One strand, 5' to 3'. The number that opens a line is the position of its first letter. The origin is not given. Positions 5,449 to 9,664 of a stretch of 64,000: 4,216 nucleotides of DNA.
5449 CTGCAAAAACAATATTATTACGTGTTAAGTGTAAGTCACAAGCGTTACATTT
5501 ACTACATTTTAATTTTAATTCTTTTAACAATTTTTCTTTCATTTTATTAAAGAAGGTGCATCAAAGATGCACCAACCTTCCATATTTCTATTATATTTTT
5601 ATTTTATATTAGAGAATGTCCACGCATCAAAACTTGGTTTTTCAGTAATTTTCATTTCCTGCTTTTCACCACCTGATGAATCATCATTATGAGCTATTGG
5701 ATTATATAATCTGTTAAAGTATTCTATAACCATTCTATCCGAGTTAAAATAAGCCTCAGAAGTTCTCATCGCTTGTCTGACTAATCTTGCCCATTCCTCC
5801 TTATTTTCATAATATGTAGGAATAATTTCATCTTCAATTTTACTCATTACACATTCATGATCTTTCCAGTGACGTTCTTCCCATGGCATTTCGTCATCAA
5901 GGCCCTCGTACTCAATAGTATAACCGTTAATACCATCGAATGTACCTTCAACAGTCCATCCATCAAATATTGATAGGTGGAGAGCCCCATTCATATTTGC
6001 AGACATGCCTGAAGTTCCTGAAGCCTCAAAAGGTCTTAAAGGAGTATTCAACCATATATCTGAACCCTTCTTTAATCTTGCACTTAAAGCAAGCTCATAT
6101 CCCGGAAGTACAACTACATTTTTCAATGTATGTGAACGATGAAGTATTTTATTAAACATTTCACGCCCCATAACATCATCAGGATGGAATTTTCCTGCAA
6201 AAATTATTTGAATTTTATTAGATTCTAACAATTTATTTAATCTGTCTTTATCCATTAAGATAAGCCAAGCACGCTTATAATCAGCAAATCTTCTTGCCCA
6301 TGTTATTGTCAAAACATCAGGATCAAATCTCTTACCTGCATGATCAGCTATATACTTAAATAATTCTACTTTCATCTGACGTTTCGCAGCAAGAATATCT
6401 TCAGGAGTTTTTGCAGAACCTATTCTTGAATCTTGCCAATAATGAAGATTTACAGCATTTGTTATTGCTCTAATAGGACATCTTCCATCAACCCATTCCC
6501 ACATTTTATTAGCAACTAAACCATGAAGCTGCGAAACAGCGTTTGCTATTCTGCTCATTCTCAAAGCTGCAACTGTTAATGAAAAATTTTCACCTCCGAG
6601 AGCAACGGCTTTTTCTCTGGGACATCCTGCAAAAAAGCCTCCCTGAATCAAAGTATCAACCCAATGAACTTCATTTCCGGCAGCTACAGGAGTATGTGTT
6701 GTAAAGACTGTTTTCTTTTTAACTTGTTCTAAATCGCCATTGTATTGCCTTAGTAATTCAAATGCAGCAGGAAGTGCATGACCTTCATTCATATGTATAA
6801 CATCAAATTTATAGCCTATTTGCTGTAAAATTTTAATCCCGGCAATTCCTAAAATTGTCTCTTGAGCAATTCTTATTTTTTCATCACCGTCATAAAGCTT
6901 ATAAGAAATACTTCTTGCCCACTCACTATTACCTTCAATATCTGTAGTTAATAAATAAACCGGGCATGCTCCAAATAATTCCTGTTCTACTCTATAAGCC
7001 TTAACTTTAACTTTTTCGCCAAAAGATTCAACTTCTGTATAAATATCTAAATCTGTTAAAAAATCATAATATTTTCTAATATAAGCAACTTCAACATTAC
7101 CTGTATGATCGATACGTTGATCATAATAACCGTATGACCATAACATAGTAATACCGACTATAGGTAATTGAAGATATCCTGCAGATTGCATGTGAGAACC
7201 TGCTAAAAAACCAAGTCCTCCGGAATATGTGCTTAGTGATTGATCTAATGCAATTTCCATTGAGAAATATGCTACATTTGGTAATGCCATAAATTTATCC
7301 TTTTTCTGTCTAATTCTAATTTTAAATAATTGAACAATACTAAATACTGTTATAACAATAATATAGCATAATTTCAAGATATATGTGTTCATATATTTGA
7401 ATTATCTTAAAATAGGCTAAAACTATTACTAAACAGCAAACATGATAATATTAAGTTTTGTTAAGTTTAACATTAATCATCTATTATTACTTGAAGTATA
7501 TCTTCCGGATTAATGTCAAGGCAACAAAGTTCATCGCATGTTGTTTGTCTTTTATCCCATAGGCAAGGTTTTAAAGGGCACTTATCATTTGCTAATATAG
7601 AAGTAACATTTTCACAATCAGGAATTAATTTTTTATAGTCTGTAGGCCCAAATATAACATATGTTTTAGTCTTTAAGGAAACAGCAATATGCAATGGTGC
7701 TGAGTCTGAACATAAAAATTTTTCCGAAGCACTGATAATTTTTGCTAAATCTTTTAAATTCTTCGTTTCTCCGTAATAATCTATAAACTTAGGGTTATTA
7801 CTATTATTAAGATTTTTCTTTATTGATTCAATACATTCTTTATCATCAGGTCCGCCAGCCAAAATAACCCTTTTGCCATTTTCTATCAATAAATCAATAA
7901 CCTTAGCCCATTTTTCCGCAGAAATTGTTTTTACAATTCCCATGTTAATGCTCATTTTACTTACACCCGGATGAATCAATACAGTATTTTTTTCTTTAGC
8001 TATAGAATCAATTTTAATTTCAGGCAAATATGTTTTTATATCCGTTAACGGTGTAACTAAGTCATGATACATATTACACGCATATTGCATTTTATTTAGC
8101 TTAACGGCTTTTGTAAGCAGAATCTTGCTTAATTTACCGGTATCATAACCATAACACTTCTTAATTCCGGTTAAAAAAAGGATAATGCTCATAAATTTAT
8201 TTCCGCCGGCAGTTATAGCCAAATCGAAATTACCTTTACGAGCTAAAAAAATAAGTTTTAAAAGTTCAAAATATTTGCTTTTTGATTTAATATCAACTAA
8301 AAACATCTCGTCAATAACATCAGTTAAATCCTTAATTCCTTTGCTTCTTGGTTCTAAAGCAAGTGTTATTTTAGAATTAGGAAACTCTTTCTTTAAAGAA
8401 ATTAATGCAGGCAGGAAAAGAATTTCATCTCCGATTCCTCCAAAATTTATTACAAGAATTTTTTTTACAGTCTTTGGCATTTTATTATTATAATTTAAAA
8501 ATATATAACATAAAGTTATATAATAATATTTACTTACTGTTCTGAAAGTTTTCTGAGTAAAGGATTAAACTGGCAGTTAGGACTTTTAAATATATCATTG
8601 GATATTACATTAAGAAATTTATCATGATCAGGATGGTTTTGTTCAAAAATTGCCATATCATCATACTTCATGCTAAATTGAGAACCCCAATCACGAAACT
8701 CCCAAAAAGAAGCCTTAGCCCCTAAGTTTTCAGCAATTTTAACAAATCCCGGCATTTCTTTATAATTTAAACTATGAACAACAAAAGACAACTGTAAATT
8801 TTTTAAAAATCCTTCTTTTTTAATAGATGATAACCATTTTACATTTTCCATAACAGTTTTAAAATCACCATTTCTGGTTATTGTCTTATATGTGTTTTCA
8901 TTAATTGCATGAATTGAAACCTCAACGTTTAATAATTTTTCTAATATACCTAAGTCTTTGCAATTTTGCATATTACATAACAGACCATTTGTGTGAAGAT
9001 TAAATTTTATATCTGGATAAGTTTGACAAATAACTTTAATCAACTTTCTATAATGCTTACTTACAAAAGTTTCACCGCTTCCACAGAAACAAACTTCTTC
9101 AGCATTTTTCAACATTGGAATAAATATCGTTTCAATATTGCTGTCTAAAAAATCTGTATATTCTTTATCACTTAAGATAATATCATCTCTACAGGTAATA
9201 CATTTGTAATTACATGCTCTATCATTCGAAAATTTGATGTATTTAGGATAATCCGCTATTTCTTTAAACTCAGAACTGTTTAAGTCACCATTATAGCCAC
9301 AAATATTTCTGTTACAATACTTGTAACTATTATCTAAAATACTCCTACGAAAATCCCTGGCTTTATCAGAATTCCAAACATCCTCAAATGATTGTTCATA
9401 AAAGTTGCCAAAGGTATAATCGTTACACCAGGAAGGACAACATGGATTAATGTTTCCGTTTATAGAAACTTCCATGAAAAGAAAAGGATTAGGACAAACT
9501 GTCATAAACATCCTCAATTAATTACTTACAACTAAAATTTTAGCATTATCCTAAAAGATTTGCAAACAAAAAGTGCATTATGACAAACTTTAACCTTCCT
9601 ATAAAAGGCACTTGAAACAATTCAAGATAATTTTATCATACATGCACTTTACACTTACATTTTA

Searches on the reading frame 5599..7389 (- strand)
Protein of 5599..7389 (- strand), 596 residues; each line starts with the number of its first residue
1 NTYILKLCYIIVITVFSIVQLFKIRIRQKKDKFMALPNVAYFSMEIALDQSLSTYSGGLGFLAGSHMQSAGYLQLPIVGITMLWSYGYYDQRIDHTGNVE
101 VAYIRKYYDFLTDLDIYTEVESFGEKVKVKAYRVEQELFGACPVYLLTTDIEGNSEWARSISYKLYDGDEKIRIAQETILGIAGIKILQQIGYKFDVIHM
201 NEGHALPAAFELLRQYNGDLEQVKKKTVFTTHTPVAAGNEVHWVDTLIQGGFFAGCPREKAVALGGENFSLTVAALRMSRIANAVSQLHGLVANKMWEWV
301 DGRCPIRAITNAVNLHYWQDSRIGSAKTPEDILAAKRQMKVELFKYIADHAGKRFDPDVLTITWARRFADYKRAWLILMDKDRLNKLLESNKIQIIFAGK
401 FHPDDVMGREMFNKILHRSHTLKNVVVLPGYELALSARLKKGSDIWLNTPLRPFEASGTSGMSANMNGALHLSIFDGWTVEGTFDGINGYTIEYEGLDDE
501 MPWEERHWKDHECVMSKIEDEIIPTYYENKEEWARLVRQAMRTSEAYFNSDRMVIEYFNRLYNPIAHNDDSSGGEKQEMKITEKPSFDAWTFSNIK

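Call 34: search_protein_families(library=pfam, proteins=[window:5599-7389:-], max_evalue=0.00001)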
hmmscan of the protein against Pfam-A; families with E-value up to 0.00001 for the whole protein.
window:5599-7389:- (596 aa): 1 family
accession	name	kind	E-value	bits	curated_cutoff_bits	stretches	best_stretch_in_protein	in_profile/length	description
PF00343.26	Phosphorylase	-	6.9e-22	77.9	27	1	327-481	414-583/713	Carbohydrate phosphorylase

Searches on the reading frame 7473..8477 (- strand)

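Call 34: search_protein_families(library=pfam, proteins=[window:7473-8477:-], max_evalue=0.00001)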
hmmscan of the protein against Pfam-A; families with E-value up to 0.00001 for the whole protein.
window:7473-8477:- (334 aa): 1 family
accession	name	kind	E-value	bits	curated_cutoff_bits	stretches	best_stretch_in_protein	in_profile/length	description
PF01075.23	Glyco_transf_9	-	1.3e-22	80.8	22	1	80-300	9-233/247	Glycosyltransferase family 9 (heptosyltransferase)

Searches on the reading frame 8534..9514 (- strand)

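Call 34: search_protein_families(library=pfam, proteins=[window:8534-9514:-], max_evalue=0.00001)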
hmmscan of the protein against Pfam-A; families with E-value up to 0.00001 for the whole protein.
window:8534-9514:- (326 aa): 2 families
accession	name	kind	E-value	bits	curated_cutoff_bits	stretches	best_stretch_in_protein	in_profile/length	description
PF13186.11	SPASM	-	1.2e-14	54.8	21.5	1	7-68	1-64/67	Iron-sulfur cluster-binding domain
PF04055.27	Radical_SAM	-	2.9e-09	37.8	29.5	1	99-255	5-160/166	Radical SAM superfamily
